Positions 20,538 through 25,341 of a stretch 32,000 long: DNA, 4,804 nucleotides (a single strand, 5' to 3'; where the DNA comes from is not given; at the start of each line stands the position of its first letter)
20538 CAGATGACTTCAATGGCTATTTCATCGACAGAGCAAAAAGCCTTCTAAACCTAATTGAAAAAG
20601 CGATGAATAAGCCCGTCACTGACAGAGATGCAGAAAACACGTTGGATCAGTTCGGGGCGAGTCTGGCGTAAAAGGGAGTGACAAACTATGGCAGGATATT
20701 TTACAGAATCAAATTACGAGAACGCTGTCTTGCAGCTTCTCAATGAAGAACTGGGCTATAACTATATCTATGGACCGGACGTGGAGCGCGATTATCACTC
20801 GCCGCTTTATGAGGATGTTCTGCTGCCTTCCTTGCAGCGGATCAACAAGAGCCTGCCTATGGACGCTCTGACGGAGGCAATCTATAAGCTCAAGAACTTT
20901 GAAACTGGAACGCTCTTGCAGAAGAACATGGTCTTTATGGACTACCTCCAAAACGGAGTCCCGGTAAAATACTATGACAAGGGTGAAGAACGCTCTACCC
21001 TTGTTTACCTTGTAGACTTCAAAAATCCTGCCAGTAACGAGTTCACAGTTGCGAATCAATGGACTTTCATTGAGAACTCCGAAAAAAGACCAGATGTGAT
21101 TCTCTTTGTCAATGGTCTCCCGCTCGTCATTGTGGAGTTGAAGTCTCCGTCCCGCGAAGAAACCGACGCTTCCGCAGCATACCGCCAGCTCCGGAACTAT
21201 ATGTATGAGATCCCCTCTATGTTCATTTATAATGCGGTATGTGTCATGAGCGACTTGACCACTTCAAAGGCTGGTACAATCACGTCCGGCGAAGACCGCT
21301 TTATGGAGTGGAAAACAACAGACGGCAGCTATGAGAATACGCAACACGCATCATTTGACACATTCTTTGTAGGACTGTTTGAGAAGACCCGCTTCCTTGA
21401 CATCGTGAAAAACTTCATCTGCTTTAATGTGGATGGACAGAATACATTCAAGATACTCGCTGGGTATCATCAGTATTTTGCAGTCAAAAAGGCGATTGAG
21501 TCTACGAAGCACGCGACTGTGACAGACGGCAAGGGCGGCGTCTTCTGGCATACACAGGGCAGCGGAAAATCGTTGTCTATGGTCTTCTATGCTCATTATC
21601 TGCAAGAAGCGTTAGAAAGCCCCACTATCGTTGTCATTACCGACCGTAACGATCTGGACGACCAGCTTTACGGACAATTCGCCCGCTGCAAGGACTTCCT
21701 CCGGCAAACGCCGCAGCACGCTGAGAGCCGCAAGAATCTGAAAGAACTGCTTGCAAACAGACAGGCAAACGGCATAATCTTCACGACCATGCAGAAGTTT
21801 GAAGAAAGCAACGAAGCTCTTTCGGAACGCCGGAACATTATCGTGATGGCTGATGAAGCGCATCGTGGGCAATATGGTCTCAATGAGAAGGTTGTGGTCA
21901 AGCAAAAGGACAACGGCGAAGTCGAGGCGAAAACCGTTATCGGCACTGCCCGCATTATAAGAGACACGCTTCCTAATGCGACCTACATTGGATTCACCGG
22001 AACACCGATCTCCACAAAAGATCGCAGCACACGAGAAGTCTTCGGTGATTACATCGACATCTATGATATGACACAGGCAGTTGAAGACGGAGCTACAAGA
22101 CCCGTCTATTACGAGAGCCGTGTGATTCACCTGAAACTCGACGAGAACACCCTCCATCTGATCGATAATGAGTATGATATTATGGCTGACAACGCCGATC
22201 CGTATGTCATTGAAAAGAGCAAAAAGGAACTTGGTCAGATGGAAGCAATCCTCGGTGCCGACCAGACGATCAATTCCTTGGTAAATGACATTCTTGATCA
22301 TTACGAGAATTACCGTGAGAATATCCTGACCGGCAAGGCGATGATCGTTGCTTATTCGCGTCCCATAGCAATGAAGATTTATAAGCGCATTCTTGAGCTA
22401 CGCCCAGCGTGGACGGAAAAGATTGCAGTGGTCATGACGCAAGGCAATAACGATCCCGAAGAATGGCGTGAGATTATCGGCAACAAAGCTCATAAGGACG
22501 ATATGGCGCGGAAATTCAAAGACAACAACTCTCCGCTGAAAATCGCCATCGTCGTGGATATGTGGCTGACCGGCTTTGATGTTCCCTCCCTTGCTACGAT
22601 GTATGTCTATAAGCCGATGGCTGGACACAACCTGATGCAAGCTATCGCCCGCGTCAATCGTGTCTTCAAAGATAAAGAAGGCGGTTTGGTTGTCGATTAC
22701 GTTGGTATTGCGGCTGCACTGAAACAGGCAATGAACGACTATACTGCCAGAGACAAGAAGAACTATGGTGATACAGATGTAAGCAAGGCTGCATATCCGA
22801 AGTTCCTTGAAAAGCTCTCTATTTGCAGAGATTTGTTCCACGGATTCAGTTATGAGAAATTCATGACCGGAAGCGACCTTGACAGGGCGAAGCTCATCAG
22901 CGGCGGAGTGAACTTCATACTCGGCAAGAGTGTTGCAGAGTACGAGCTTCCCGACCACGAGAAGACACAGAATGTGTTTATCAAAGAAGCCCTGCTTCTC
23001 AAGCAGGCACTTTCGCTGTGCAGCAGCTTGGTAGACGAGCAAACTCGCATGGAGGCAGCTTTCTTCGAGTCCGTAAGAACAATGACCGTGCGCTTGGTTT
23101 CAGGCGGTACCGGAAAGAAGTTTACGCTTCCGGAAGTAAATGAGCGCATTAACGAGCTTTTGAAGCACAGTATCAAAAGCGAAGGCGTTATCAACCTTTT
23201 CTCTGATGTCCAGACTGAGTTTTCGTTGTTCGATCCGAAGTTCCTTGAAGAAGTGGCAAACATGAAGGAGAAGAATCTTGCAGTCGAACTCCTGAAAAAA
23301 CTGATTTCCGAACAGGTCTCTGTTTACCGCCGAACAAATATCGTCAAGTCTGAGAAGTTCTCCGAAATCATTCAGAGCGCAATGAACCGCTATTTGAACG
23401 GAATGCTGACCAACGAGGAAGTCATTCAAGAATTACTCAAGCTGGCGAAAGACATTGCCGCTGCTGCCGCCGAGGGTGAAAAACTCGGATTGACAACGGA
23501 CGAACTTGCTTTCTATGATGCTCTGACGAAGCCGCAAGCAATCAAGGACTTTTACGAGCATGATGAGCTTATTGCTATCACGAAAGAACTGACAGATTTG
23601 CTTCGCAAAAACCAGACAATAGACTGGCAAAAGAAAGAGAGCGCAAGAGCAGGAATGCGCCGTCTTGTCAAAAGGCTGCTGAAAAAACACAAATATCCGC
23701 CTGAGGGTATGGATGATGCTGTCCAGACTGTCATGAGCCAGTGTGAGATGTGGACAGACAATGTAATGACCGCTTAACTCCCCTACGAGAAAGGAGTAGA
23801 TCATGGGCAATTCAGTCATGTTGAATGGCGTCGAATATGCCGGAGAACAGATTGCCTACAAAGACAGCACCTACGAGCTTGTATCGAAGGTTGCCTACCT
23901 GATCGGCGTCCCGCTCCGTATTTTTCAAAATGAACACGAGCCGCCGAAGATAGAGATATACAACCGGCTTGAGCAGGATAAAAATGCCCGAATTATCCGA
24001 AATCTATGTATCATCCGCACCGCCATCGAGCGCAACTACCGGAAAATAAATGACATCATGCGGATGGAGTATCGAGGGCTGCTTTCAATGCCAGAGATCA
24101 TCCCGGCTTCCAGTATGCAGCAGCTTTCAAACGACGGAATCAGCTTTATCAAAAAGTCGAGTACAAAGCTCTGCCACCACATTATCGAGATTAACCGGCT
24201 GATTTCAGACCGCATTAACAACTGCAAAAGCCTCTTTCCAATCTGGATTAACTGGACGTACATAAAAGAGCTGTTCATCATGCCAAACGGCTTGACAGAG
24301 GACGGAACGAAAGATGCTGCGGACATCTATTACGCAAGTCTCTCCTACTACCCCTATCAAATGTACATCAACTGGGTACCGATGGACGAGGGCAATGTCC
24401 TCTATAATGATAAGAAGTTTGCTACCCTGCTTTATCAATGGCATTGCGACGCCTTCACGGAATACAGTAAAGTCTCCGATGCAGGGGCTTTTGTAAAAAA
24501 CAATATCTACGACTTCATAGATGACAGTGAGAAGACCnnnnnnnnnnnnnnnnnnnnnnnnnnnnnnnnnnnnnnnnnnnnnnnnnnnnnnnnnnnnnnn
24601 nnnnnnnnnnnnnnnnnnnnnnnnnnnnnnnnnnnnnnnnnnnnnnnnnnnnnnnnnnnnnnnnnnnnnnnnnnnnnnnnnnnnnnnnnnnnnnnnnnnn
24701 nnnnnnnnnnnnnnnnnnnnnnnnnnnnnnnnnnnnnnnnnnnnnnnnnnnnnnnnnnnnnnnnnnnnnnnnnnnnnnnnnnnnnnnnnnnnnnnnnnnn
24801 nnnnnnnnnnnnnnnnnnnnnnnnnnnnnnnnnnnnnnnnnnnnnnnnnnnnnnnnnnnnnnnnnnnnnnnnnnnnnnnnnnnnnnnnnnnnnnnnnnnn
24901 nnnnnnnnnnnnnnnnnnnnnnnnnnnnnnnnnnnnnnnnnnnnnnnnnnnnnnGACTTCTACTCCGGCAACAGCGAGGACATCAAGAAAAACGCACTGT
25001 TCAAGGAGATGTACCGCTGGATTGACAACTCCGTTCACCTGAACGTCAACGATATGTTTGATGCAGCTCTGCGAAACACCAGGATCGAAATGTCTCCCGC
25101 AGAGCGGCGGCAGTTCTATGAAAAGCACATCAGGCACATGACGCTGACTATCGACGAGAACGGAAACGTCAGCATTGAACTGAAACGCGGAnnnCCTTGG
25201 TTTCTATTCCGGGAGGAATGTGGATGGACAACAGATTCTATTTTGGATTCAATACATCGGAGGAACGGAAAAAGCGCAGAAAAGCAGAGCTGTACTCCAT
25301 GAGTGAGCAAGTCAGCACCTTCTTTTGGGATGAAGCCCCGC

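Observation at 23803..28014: hsdR-linked trio: NYN-domain protein, Fe-S DinG/XPD-like helicase and acidic 203-aa protein; candidate undescribed defence module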

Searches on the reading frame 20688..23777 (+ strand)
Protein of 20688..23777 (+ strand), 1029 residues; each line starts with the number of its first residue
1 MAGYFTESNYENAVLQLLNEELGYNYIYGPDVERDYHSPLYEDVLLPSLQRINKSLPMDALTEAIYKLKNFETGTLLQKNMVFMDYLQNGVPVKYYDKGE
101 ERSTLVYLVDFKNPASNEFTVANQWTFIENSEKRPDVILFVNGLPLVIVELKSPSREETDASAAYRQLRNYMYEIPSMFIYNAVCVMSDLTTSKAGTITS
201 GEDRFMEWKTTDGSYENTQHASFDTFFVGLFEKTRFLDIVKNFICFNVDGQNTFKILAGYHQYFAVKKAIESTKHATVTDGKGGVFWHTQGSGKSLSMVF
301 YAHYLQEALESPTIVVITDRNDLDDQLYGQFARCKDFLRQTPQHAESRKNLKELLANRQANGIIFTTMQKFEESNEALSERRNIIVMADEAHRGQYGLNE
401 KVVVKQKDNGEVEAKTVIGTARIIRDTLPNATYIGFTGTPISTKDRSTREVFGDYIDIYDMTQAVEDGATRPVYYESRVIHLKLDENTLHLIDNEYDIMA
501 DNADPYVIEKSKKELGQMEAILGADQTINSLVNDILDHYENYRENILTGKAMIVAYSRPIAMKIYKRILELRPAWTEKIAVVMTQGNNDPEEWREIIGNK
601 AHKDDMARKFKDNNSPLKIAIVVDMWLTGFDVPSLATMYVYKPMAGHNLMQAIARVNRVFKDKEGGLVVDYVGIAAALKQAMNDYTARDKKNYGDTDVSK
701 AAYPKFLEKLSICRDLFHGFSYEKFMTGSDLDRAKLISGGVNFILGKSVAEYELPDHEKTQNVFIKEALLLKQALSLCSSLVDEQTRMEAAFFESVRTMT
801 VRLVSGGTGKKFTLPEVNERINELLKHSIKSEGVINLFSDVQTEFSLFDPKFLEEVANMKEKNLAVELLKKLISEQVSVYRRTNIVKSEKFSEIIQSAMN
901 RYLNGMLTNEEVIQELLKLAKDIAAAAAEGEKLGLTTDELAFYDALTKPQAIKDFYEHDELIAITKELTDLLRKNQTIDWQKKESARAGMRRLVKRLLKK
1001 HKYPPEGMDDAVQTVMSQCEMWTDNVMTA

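Call 3: search_protein_families(library=pfam, proteins=[window:20688-23777:+], max_evalue=0.01)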
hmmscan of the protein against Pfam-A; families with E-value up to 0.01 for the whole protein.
window:20688-23777:+ (1029 aa): 5 families
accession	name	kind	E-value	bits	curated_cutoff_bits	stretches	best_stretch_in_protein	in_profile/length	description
PF11867.13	T1RH-like_C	-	9.9e-96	321.4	26.8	1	699-1024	11-328/329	Type I restriction enzyme HindI endonuclease subunit-like, C-terminal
PF18766.7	SWI2_SNF2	-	4.9e-78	262.2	26.7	1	261-502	1-214/221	SWI2/SNF2 ATPase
PF04313.20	HSDR_N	-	1.3e-40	139.8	25.1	1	5-203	2-197/198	Type I restriction enzyme R protein N terminus (HSDR_N)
PF04851.21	ResIII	-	2.4e-21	76.8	22.5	1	260-441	6-163/164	Type III restriction enzyme, res subunit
PF22679.2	T1R_D3-like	-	1.2e-20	74.9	27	1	595-671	78-156/158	Type I restriction enzyme subunit R domain 3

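Call 4: search_protein_families(library=padloc, proteins=[window:20688-23777:+], max_evalue=0.01)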
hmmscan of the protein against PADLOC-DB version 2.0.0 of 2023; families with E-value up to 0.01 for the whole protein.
window:20688-23777:+ (1029 aa): 10 families
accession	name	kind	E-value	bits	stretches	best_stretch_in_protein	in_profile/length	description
PDLC03040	REase_I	-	3.1e-298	990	1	5-1023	5-1022/1029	Type I restriction enzyme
PDLC03044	REase_I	-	3.5e-85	284.8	2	11-588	12-570/1034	Type I restriction enzyme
PDLC03041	REase_I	-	3e-63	212.3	2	223-698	280-757/1099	Type I restriction enzyme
PDLC03048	REase_I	-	7.7e-55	184.5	3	6-406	5-395/976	Type I restriction enzyme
PDLC03046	REase_I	-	4.2e-27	92.5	2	7-471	5-487/1025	Type I restriction enzyme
PDLC03045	REase_I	-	1.3e-17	61.1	2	133-470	134-463/995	Type I restriction enzyme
PDLC04934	PDC-S15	-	1.3e-10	38.9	1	787-1020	178-409/416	-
PDLC03043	REase_I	-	1.1e-09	35.8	1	101-260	117-276/313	Type I restriction enzyme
PDLC03049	REase_I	-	6.2e-08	29.1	1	260-474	170-356/807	Type I restriction enzyme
PDLC04927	PDC-S15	-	0.00047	17.1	1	952-1018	342-408/422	-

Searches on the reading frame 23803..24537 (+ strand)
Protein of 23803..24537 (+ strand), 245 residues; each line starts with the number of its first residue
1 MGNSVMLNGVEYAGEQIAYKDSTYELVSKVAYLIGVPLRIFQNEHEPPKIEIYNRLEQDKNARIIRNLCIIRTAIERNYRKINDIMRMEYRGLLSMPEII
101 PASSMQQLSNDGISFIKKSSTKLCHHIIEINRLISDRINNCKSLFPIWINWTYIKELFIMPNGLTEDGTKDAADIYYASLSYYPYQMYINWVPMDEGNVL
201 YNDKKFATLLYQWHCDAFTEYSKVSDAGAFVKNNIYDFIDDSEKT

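Call 79: search_protein_families(library=pfam, proteins=[window:23803-24537:+], max_evalue=1)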
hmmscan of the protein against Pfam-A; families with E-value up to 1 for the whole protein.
window:23803-24537:+ (245 aa): 0 families

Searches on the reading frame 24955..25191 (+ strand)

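Call 79: search_protein_families(library=pfam, proteins=[window:24955-25191:+], max_evalue=1)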
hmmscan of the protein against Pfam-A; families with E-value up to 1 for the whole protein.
window:24955-25191:+ (79 aa): 1 family
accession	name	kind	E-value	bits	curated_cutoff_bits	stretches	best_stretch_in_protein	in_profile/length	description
PF21861.2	RepB_C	-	0.13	12.7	27.3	0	12-41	4-33/58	Replication protein RepB, C-terminal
